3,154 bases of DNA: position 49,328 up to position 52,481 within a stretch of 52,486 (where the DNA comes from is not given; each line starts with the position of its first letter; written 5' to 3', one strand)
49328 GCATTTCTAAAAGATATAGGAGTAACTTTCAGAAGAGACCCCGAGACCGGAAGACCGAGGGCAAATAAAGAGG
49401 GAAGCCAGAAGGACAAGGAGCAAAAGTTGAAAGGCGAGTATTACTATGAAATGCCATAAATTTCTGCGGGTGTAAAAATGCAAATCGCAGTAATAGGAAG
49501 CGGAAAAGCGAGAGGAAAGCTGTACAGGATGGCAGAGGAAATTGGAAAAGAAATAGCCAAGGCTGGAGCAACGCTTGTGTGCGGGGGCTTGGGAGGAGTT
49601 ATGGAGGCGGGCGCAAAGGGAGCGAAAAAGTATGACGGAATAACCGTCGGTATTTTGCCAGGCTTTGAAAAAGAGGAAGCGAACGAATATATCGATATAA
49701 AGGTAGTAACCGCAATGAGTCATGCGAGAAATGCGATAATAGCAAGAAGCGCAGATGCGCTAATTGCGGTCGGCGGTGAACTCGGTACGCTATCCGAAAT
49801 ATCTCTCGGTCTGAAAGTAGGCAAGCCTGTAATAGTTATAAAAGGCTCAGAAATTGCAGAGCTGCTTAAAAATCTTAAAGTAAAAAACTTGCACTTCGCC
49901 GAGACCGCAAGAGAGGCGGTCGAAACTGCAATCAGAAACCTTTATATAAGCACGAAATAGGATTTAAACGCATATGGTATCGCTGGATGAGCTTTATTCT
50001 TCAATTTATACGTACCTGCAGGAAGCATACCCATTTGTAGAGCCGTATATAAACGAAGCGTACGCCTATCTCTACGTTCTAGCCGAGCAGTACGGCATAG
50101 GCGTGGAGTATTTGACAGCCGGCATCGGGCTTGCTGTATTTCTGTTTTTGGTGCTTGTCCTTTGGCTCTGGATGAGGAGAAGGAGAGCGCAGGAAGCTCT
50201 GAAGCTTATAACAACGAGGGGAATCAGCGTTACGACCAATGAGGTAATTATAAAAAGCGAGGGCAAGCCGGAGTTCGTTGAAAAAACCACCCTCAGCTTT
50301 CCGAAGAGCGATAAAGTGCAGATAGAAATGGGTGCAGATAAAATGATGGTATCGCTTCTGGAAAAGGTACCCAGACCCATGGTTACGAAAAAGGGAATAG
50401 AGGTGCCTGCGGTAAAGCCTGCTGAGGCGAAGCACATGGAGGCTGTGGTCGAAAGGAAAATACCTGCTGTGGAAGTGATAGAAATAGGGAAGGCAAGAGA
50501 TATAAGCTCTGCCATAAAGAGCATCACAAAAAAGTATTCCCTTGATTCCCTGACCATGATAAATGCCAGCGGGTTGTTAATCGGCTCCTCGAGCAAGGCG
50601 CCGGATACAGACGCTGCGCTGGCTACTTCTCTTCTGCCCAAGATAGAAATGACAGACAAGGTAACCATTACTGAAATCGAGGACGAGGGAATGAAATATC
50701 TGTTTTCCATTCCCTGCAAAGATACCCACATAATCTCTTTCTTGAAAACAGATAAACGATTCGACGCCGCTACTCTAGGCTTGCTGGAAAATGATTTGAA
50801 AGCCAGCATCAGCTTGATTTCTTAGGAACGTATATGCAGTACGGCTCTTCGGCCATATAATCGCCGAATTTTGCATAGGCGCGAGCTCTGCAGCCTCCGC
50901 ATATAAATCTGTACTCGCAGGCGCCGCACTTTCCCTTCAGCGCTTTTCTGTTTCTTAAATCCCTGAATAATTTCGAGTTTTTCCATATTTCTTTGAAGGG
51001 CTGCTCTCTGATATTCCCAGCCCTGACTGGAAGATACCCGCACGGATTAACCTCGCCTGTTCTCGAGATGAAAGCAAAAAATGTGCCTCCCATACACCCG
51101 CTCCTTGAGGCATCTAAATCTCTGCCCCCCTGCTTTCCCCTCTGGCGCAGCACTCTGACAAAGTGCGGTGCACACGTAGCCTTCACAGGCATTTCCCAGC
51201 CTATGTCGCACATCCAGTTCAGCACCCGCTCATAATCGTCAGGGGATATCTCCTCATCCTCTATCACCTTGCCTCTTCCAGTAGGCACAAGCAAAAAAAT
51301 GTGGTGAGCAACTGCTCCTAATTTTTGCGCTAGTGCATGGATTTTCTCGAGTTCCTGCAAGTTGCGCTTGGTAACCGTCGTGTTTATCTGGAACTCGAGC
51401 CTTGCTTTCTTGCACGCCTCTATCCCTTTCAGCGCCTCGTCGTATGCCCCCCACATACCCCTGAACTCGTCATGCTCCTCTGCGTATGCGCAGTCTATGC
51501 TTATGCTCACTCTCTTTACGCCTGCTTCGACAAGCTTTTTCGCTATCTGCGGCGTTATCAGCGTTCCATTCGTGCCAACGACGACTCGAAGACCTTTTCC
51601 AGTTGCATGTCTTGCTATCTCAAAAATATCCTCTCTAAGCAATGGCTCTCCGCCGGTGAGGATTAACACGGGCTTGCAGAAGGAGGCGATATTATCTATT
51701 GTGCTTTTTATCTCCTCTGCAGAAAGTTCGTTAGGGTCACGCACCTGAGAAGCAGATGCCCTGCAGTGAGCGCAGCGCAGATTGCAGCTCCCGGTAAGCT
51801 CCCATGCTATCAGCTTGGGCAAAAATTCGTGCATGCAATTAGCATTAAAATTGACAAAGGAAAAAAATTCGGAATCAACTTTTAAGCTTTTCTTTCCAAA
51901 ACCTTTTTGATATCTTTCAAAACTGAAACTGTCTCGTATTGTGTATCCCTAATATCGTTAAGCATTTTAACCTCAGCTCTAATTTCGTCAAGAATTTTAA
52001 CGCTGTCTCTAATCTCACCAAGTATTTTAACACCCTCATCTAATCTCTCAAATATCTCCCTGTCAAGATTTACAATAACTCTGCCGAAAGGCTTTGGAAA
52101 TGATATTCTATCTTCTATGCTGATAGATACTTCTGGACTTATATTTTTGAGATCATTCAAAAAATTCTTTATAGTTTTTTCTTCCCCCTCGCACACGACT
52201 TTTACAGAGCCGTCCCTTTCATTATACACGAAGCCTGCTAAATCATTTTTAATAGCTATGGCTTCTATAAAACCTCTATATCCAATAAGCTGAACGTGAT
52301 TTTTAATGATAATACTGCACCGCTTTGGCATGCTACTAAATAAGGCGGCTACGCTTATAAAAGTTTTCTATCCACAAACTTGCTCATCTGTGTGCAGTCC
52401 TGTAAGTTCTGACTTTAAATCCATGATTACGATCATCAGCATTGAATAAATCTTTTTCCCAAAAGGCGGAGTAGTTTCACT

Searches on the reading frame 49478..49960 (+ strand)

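Call 86: search_protein_families(library=pfam, proteins=[window:49478-49960:+], max_evalue=0.0001)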
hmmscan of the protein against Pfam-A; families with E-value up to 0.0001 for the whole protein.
window:49478-49960:+ (160 aa): 3 families
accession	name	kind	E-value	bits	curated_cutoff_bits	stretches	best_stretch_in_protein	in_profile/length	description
PF18306.6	LDcluster4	-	8.8e-43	146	26.3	1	1-144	2-147/151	SLOG cluster4 family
PF03641.19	Lysine_decarbox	-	3.1e-07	31.1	27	1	42-108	1-69/131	Possible lysine decarboxylase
PF02481.21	DNA_processg_A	-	7.9e-07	28.9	29.6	0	2-61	46-105/212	DNA recombination-mediator protein A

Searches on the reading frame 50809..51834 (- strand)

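Call 86: search_protein_families(library=pfam, proteins=[window:50809-51834:-], max_evalue=0.0001)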
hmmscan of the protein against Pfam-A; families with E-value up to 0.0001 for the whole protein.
window:50809-51834:- (341 aa): 3 families
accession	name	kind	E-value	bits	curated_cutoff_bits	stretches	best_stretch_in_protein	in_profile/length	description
PF04055.27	Radical_SAM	-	1.2e-28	100.8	29.5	1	12-167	2-164/166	Radical SAM superfamily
PF13186.11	SPASM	-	2.9e-11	43.9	21.5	1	247-307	1-67/67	Iron-sulfur cluster-binding domain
PF13353.11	Fer4_12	-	2.9e-06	28.1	22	1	16-122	14-122/137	4Fe-4S single cluster domain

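Call 108: search_protein_families(library=ncbifam, proteins=[window:50809-51834:-], max_evalue=1e-10)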
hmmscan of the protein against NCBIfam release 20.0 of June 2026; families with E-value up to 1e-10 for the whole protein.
window:50809-51834:- (341 aa): 54 families (the best 25 are shown)
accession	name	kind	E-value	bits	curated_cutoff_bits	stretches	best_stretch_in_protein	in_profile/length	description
TIGR04545.1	rSAM_ahbD_hemeb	equivalog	8e-152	505.5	500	1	8-337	1-339/339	heme b synthase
TIGR04055.1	rSAM_NirJ2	equivalog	5.9e-109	364.5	500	1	8-335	1-324/326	putative heme d1 biosynthesis radical SAM protein NirJ2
TIGR04053.2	TIGR04053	equivalog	2.5e-106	356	395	2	6-235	7-239/366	TIGR04053 family radical SAM/SPASM domain-containing protein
TIGR04054.1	rSAM_NirJ1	equivalog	1.7e-66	224.4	650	2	8-209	37-237/387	putative heme d1 biosynthesis radical SAM protein NirJ1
TIGR04546.1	rSAM_ahbC_deAc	equivalog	8.1e-65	219.1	650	1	8-335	40-385/390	12,18-didecarboxysiroheme deacetylase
TIGR04347.1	pseudo_SAM_Halo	equivalog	9.1e-63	212.8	525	2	8-214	39-244/390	TIGR04347 family pseudo-SAM/SPASM protein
TIGR04051.1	rSAM_NirJ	equivalog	1.3e-62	211.8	515.45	1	9-334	4-347/354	heme d1 biosynthesis radical SAM protein NirJ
TIGR03962.1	mycofact_rSAM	equivalog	1.5e-50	172.3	265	1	6-336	11-334/339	mycofactocin radical SAM maturase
TIGR04303.1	GeoRSP_rSAM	equivalog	4.7e-49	167.7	400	1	6-333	4-324/325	GeoRSP system radical SAM/SPASM protein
NF045574.1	sacti_mat_StsB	exception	2.4e-45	155.3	625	1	11-326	100-406/466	StsB family radical SAM/SPASM domain sactipeptide maturase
NF050035.1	rSAM_WgK_link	exception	4.1e-44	151.1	650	2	5-188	7-190/367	radical SAM/SPASM peptide maturase WgkB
TIGR04133.1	rSAM_w_lipo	hypoth_equivalog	3.8e-41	141.2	425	1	8-314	25-329/350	TIGR04133 family radical SAM/SPASM protein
TIGR04251.1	SCM_rSAM_ScmF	equivalog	2.9e-39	135.5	400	1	9-333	6-339/353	SynChlorMet cassette radical SAM/SPASM protein ScmF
TIGR03913.1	rad_SAM_trio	equivalog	2.1e-36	125.3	591.75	1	3-196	15-204/477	GDL motif peptide-associated radical SAM/SPASM maturase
TIGR04103.1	rSAM_nif11_3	equivalog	2.6e-36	125.1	725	1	10-334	8-343/412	nif11-class peptide radical SAM maturase 3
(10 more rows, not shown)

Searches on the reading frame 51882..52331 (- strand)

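Call 86: search_protein_families(library=pfam, proteins=[window:51882-52331:-], max_evalue=0.0001)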
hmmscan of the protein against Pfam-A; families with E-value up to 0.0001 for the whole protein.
window:51882-52331:- (149 aa): 1 family
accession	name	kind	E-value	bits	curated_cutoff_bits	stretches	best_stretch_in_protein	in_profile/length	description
PF00708.24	Acylphosphatase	-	6.9e-15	55.5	22.5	1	6-70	2-66/85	Acylphosphatase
